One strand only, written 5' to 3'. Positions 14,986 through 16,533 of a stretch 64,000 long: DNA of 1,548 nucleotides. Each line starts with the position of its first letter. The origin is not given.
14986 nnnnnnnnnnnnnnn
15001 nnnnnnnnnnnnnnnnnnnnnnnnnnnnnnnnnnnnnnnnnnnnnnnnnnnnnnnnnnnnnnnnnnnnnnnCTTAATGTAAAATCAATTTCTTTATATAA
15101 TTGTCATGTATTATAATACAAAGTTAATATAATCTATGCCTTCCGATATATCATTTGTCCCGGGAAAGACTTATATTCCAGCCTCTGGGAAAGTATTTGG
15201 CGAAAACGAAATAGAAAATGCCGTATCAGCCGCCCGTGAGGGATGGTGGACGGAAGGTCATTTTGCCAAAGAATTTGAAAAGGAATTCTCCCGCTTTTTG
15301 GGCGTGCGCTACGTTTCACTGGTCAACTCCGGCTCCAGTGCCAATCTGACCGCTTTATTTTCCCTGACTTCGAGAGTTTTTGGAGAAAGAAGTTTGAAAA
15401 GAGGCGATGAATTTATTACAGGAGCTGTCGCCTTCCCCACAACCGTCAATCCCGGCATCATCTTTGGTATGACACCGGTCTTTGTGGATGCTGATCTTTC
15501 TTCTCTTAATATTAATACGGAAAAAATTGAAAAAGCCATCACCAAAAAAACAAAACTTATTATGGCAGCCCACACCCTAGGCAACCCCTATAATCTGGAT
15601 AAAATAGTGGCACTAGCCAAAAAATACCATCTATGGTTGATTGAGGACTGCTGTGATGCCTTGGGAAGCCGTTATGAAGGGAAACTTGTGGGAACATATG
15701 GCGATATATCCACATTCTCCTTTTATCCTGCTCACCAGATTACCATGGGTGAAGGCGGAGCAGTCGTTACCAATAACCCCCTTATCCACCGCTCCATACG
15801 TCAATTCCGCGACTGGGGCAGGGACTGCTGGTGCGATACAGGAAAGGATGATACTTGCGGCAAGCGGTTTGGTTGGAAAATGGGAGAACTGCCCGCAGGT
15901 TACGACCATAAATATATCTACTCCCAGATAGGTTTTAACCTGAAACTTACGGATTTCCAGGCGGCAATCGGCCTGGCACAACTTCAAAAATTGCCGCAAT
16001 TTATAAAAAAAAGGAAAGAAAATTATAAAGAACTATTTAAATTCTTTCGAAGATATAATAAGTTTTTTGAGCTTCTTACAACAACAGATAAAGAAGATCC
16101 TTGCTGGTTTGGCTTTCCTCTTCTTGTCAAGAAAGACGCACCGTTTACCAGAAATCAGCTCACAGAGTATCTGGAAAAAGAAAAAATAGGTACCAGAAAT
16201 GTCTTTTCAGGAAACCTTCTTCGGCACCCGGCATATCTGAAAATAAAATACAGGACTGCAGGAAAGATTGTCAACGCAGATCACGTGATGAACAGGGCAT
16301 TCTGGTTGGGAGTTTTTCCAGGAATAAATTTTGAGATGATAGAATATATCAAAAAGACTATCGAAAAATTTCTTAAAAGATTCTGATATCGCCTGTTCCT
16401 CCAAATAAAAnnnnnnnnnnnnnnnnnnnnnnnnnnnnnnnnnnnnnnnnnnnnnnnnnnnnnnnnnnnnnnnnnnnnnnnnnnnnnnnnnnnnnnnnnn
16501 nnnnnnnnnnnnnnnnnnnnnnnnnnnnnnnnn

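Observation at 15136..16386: E1 dehydrase hallmarks can be read directly from the translation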

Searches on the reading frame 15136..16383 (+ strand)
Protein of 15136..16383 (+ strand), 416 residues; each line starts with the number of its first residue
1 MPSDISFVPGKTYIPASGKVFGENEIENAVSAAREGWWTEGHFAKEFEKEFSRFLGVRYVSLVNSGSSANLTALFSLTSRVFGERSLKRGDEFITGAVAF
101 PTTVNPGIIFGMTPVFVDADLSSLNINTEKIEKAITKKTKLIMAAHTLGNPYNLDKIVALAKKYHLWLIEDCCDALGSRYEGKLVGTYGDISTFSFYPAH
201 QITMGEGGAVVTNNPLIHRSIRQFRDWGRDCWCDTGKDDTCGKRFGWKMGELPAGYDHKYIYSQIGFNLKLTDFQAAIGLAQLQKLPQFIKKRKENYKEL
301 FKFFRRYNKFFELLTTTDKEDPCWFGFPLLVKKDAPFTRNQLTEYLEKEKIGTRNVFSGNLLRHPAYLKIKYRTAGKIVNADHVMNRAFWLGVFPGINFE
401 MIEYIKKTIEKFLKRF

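Call 5: search_protein_families(library=pfam, proteins=[window:15136-16383:+])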
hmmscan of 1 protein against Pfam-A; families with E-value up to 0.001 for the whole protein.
window:15136-16383:+ (416 aa): 2 families
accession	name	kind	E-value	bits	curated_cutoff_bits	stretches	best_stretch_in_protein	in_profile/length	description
PF01041.23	DegT_DnrJ_EryC1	-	5.2e-96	322.4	19.8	1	23-409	5-359/360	DegT/DnrJ/EryC1/StrS aminotransferase family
PF01212.27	Beta_elim_lyase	-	9.2e-05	22.3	27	1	45-225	35-224/288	Beta-eliminating lyase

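Call 6: search_protein_families(library=ncbifam, proteins=[window:15136-16383:+])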
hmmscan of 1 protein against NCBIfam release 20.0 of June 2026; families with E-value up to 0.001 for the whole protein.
window:15136-16383:+ (416 aa): 8 families
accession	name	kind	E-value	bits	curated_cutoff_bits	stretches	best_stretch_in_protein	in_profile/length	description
NF011936.0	PRK15407.1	equivalog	1.2e-190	633.9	423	1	6-414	29-437/440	lipopolysaccharide biosynthesis protein RfbH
TIGR03588.1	PseC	equivalog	1.8e-62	211.4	423.5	1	14-412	2-379/380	UDP-4-amino-4,6-dideoxy-N-acetyl-beta-L-altrosamine transaminase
TIGR04181.1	NHT_00031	hypoth_equivalog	8.8e-52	176.1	420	2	20-223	7-219/359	LegC family aminotransferase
NF008658.2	PRK11658.1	equivalog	7.4e-47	159.8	631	1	12-413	3-377/379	UDP-4-amino-4-deoxy-L-arabinose aminotransferase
NF008687.0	PRK11706.1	equivalog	9.7e-44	149.6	375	2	23-219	11-200/375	dTDP-4-amino-4,6-dideoxygalactose transaminase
TIGR02379.1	ECA_wecE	subfamily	4.3e-34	117.9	434.85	1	37-353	26-317/376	dTDP-4-amino-4,6-dideoxy-D-glucose transaminase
TIGR04427.1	PLP_DesI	equivalog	1e-30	107.2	650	1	36-233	45-233/390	dTDP-4-dehydro-6-deoxyglucose aminotransferase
NF005817.0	PRK07683.1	equivalog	0.00026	19.8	575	1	87-171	110-200/387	aminotransferase A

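Call 7: search_solved_structures(query=window:15136-16383:+, show_alignments=3)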
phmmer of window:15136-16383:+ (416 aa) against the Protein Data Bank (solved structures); distinct sequences matched with E-value up to 0.001: 58.
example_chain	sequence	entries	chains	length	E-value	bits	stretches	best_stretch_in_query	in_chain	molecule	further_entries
3bcx_A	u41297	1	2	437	2.6e-148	497.5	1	7-413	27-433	CDP-6-deoxy-L-threo-D-glycero-4-hexulose-3-dehydrase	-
3bb8_A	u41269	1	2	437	4.7e-147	493.3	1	7-413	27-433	CDP-4-keto-6-deoxy-D-glucose-3-dehydrase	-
2gms_A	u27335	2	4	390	6.2e-56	193.2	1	29-409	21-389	Putative pyridoxamine 5-phosphate-dependent dehydrase, Wbdk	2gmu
3b8x_A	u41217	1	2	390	3.3e-55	190.8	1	29-409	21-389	Pyridoxamine 5-phosphate-dependent dehydrase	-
2r0t_A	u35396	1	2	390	3.6e-55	190.7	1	29-409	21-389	Pyridoxamine 5-phosphate-dependent dehydrase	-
3gr9_A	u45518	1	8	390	5.8e-55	190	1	29-409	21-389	ColD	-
7b0m_AAA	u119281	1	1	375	1.4e-52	182.2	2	22-223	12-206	Sugar aminotransferase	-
9wvy_A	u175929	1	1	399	1.3e-46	162.5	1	19-308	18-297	Putative NDP-4-keto-6-deoxyglucose-3-dehydratase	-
7b0d_A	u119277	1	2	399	3.9e-46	160.9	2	24-229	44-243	Glutamine--scyllo-inositol transaminase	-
3frk_A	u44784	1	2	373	8.2e-38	133.5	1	34-229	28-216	QdtB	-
3bn1_A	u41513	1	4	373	2.9e-37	131.6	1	35-230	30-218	Perosamine synthetase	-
3dr7_A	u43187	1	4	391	3.6e-37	131.4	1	35-230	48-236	Putative perosamine synthetase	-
3dr4_A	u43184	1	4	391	4.9e-37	130.9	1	35-230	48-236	Putative perosamine synthetase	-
1mdo_A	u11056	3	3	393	4.7e-35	124.4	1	13-294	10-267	ArnB aminotransferase | UDP-4-amino-4-deoxy-L-arabinose--oxoglutarate aminotransferase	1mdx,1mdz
4oca_A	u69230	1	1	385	5.9e-35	124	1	13-294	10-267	UDP-4-amino-4-deoxy-L-arabinose--oxoglutarate aminotransferase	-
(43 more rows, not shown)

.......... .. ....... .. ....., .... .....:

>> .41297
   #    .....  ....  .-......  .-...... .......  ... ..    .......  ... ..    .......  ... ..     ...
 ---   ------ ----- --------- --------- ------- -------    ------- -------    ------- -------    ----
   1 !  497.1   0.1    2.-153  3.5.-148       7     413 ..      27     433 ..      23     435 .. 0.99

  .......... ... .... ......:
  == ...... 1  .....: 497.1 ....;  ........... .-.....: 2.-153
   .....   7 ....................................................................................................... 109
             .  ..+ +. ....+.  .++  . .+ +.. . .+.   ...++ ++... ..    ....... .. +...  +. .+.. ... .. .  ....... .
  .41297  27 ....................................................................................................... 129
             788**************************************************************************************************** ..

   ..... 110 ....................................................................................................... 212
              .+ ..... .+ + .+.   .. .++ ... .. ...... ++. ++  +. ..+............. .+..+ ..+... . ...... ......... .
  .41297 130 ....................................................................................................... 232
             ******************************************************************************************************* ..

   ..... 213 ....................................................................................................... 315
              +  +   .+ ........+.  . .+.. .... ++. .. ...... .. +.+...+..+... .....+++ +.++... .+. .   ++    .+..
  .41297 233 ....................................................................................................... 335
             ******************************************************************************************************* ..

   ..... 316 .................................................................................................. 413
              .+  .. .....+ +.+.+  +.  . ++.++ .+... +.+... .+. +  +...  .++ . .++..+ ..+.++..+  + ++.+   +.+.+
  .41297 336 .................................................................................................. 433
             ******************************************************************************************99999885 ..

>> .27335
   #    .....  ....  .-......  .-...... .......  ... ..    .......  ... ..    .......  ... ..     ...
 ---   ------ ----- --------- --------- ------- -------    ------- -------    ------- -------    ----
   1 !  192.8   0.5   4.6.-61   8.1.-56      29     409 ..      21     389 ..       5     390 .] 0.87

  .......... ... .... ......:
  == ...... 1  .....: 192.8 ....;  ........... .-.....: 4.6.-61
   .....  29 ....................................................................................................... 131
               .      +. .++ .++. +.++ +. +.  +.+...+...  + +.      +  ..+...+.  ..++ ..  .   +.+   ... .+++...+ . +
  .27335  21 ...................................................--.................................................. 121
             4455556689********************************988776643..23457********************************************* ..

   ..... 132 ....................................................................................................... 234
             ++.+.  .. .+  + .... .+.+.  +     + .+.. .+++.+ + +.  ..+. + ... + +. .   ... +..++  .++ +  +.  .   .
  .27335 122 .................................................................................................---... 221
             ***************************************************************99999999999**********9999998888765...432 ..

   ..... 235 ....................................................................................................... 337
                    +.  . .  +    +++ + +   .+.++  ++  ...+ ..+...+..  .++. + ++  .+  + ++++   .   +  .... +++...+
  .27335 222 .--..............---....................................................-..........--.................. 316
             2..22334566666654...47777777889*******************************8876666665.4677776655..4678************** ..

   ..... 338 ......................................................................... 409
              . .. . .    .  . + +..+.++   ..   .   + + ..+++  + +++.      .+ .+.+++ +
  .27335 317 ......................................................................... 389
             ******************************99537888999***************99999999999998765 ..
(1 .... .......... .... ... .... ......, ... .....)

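Call 14: find_homologous_proteins(query=window:15136-16383:+, max_evalue=1e-30)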
Query window:15136-16383:+ (416 aa): 8000 proteins with E <= 1e-30 among 8000 candidates; the best 120 are listed.
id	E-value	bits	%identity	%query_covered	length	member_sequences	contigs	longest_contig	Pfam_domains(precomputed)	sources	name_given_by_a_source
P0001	4.2e-261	884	90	100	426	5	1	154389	PF01212.28,PF01041.24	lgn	-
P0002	2.8e-225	766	76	99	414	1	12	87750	PF01212.28,PF01041.24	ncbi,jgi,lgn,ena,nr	ncbi:MAG TPA: lipopolysaccharide biosynthesis protein RfbH [Patescibacteria group bacterium]|nr:lipo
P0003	7.9e-224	761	77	99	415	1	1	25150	PF01041.24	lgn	-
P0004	1.2e-223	761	76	99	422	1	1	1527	PF00266.26,PF01212.28,PF01041.24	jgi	jgi:CDP-4-dehydro-6-deoxyglucose reductase, E1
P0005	1.6e-223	760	78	98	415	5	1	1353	PF00266.26,PF01041.24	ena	-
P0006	5.1e-223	759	76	98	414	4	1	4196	PF00266.26,PF01041.24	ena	-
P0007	6.4e-223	758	76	99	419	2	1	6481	PF00266.26,PF01212.28,PF01041.24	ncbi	-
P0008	8.9e-223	758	76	99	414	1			PF01212.28,PF01041.24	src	-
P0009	1.8e-222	757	76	99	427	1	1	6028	PF01041.24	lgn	-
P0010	2.3e-222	756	76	98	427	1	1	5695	PF01212.28,PF01041.24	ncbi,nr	ncbi:lipopolysaccharide biosynthesis protein RfbH [Candidatus Microgenomates bacterium]|nr:lipopolys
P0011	9.5e-222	754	76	98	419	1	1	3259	PF01041.24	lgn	-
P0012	2.9e-221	753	77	98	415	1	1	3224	PF00266.26,PF01041.24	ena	-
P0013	3.8e-221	752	75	98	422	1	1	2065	PF01041.24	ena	-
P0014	7.8e-221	751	74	98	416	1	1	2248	PF01212.28,PF01041.24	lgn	-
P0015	8.4e-221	751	77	94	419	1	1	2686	PF01041.24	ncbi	-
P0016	1.2e-220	751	76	99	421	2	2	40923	PF01041.24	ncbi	-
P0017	1.4e-220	751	75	99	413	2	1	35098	PF01212.28,PF01041.24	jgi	jgi:CDP-6-deoxy-D-xylo-4-hexulose-3-dehydrase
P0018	2.6e-220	750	76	98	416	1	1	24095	PF01212.28,PF01041.24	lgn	-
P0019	3.4e-220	749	75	99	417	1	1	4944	PF01212.28,PF01041.24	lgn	-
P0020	4.4e-220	749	73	99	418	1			PF01041.24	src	-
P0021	5.5e-220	749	75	98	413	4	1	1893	PF00266.26,PF01212.28,PF01041.24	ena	-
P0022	7.8e-220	748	76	98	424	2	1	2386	PF01041.24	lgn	-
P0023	8.5e-220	748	74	99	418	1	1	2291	PF01041.24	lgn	-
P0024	9.9e-220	748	74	99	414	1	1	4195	PF00266.26,PF01041.24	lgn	-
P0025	1.1e-219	748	75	99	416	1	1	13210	PF01041.24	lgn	-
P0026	1.3e-219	747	75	99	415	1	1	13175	PF01212.28,PF01041.24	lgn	-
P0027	1.6e-219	747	75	99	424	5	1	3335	PF01041.24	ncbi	-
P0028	2.3e-219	746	74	99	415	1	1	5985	PF01212.28,PF01041.24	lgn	-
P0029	2.7e-219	746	74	99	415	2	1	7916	PF01041.24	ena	-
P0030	6.0e-219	745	74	99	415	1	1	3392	PF01041.24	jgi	-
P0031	6.9e-219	745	68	99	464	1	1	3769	PF01212.28,PF01041.24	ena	-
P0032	1.1e-218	744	75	99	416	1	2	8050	PF01212.28,PF01041.24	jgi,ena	-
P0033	1.2e-218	744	74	98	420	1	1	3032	PF01041.24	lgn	-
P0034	1.7e-218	744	74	97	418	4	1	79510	PF01041.24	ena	-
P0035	2.1e-218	743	74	99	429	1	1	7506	PF01212.28,PF01041.24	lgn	-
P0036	4.6e-218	742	73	99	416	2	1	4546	PF01212.28,PF01041.24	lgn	-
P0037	7.8e-218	741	75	98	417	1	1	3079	PF00266.26,PF01041.24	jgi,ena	-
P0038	8.0e-218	741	75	97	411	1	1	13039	PF01212.28,PF01053.27,PF01041.24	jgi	jgi:CDP-6-deoxy-D-xylo-4-hexulose-3-dehydrase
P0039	9.8e-218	741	74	98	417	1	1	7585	PF01212.28,PF01041.24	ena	-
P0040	1.0e-217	741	75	99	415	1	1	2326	PF00266.26,PF01041.24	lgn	-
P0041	1.2e-217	741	66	99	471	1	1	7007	PF01212.28,PF01041.24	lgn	-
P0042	3.0e-217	740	73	99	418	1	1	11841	PF01041.24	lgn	-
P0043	5.3e-217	739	74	99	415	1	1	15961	PF01212.28,PF01041.24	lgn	-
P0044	6.4e-217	738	75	98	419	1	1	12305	PF00266.26,PF01041.24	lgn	-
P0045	1.1e-216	738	74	99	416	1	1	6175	PF01041.24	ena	-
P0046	1.1e-216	738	74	99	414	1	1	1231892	PF01041.24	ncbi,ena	-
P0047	1.5e-216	737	73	98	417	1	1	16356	PF00266.26,PF01041.24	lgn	-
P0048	2.8e-216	736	74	99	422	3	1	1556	PF01041.24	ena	-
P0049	3.4e-216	736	74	99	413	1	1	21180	PF01041.24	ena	-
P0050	4.9e-216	736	73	99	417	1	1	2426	PF01041.24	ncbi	-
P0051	6.3e-216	735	75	97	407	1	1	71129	PF01041.24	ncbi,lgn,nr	ncbi:lipopolysaccharide biosynthesis protein RfbH [Candidatus Gottesmanbacteria bacterium]|nr:lipopo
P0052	6.5e-216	735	74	98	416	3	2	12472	PF01041.24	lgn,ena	-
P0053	6.9e-216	735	74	99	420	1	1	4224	PF01212.28,PF01041.24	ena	-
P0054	8.5e-216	735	73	98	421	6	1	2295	PF01041.24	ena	-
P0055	8.6e-216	735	73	100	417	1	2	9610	PF01212.28,PF01041.24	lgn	-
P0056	1.2e-215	734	74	98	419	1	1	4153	PF01212.28,PF01041.24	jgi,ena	-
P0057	2.3e-215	733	73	99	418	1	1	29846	PF01212.28,PF01041.24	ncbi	-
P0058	2.5e-215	733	73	98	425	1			PF01041.24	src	-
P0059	3.9e-215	733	73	99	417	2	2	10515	PF00155.28,PF00266.26,PF01212.28,PF01041.24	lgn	-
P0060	7.5e-215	732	73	99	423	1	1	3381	PF01041.24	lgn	-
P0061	2.0e-214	730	72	99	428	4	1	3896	PF01041.24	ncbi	-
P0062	3.6e-214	729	71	99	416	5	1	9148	PF01041.24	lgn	-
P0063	5.2e-214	729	72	99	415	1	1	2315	PF00155.28,PF01212.28,PF01041.24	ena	-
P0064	1.5e-213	727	72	98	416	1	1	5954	PF01041.24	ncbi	-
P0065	1.8e-213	727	75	98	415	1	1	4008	PF01212.28,PF01041.24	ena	-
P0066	3.2e-213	726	72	99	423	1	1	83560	PF01041.24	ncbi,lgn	-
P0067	3.3e-213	726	72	98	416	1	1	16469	PF01041.24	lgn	-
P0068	3.4e-213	726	74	96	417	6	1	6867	PF00266.26,PF01041.24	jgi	-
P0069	3.7e-213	726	75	98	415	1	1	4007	PF01212.28,PF01041.24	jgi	-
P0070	5.1e-213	726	73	99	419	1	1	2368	PF00266.26,PF01212.28,PF01041.24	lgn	-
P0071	5.5e-213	725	71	99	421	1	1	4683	PF01041.24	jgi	jgi:CDP-6-deoxy-D-xylo-4-hexulose-3-dehydrase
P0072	5.6e-213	725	74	98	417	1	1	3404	PF01041.24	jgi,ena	-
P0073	1.6e-212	724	72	99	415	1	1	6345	PF01041.24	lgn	-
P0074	1.8e-212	724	71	99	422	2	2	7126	PF00266.26,PF01041.24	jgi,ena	-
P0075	3.0e-212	723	71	99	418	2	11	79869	PF01041.24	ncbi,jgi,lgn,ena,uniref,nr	ncbi:lipopolysaccharide biosynthesis protein RfbH [Candidatus Roizmanbacteria bacterium RIFCSPHIGHO2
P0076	4.0e-212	723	71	99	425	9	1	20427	PF01041.24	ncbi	-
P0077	7.3e-212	722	72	98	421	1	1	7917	PF01041.24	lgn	-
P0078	8.6e-212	722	72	99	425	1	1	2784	PF01041.24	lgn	-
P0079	1.0e-211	721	73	98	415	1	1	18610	PF01041.24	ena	-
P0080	1.4e-211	721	72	99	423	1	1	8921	PF00155.28,PF01041.24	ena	-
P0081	2.2e-211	720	72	98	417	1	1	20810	PF01041.24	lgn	-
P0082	2.6e-211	720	73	98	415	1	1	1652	PF01041.24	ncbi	-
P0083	2.8e-211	720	71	99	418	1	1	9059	PF01041.24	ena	-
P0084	3.0e-211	720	71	99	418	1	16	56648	PF01041.24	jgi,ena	-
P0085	3.0e-211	720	71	99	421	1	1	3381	PF01041.24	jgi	jgi:CDP-4-dehydro-6-deoxyglucose reductase, E1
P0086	3.0e-211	720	71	99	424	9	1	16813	PF01212.28,PF01041.24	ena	-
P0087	5.3e-211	719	71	100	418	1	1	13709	PF01041.24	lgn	-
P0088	6.3e-211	719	71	99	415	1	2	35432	PF01041.24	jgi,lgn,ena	-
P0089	6.4e-211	719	71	100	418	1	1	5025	PF01212.28,PF01041.24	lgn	-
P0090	9.6e-211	718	71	99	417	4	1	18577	PF01212.28,PF01041.24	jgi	jgi:CDP-6-deoxy-D-xylo-4-hexulose-3-dehydrase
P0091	1.9e-210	717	74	97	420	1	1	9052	PF01041.24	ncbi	-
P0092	2.4e-210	717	71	99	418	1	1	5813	PF01041.24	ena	-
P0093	4.2e-210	716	71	99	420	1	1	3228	PF00266.26,PF01212.28,PF01041.24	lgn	-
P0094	4.4e-210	716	71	98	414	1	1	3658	PF01041.24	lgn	-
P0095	5.0e-210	716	70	99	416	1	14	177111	PF01041.24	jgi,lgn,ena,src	-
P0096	6.0e-210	715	69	100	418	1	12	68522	PF01041.24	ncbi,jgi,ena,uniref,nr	ncbi:lipopolysaccharide biosynthesis protein RfbH [Candidatus Roizmanbacteria bacterium RIFCSPLOWO2_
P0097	6.2e-210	715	72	99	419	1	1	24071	PF01041.24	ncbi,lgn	ncbi:MAG: lipopolysaccharide biosynthesis protein RfbH [Patescibacteria group bacterium]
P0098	7.1e-210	715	70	99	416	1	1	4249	PF01041.24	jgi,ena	-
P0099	7.4e-210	715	74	97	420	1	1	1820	PF01041.24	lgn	-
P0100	7.7e-210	715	73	98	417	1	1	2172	PF01212.28,PF01041.24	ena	-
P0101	7.8e-210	715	73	98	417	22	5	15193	PF01212.28,PF01041.24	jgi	-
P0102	8.8e-210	715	72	98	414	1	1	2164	PF01212.28,PF01041.24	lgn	-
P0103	1.1e-209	715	73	98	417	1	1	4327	PF01212.28,PF01041.24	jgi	-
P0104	1.2e-209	714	70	100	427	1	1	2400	PF01212.28,PF01041.24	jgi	jgi:CDP-4-dehydro-6-deoxyglucose reductase, E1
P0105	1.5e-209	714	73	98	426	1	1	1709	PF00266.26,PF01041.24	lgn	-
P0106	1.9e-209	714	73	99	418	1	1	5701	PF01041.24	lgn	-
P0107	2.7e-209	713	72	98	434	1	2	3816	PF00155.28,PF01212.28,PF01041.24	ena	-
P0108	2.7e-209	713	74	97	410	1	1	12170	PF01212.28,PF01041.24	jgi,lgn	jgi:CDP-6-deoxy-D-xylo-4-hexulose-3-dehydrase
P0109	3.2e-209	713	69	100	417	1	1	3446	PF00266.26,PF01041.24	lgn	-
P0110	3.4e-209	713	70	98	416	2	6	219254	PF01041.24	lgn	-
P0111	4.0e-209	713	74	98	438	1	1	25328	PF01041.24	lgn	-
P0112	4.4e-209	713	72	98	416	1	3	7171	PF01212.28,PF01041.24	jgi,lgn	-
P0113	4.6e-209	713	65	99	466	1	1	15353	PF01041.24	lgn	-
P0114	5.0e-209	712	73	98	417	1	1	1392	PF01212.28,PF01041.24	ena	-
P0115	6.8e-209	712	72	98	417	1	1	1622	PF01212.28,PF01041.24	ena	-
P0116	7.0e-209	712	71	99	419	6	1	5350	PF01041.24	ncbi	-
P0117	8.1e-209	712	72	98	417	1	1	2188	PF01212.28,PF01041.24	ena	-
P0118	8.4e-209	712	69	99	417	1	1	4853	PF01041.24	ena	-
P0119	1.0e-208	711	73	98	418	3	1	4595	PF01212.28,PF01041.24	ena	-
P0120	1.2e-208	711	71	99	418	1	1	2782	PF01041.24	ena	-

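Call 15: find_encoding_contigs(protein=window:15136-16383:+, flank=10000, max_places=4)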
Protein window:15136-16383:+ (416 aa): 2 contigs read that carry it; 2 places shown.
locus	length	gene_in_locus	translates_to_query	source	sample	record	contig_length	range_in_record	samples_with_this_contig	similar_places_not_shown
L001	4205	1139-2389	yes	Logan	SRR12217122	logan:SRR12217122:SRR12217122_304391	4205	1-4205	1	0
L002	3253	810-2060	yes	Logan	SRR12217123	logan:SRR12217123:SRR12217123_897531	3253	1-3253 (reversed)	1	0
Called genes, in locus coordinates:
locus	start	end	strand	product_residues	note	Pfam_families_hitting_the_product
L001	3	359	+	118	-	?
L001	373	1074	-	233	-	PF00535:Glycos_transf_2, PF10111:Glyco_tranf_2_2 (weak)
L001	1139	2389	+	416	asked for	PF01041:DegT_DnrJ_EryC1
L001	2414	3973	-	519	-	-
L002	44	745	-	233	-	PF00535:Glycos_transf_2, PF10111:Glyco_tranf_2_2 (weak)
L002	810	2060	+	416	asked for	PF01041:DegT_DnrJ_EryC1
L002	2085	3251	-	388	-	?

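Call 34: search_protein_representatives(protein=window:15136-16383:+)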
Query: 416 residues. Proteins with E-value up to 0.001 (for the whole library): 49320; up to 1e-10: 26871; up to 1e-30: 2618. The best 150 are listed.
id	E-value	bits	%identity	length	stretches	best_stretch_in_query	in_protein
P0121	2.5e-190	649.1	69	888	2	202-415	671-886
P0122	1.6e-145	501.5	53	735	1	6-414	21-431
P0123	4.9e-144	496.6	54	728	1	6-413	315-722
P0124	1.9e-141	488.1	50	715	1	7-414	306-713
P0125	9.4e-141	485.8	51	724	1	6-415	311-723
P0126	3.2e-135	467.6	50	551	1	7-411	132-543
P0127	8.0e-129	446.5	49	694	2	170-415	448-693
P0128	1.2e-128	445.9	48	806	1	6-412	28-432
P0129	1.6e-128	445.5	49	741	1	5-412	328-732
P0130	9.9e-127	439.6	49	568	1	13-414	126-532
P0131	4.9e-126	437.3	49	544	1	7-414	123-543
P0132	2.6e-125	435.0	50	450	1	7-411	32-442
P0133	2.9e-125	434.8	48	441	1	6-414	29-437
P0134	1.2e-124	432.8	52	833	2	4-239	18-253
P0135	1.4e-124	432.5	50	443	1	12-412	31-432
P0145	3.1e-119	414.9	45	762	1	7-409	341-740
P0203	1.7e-94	333.4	43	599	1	20-415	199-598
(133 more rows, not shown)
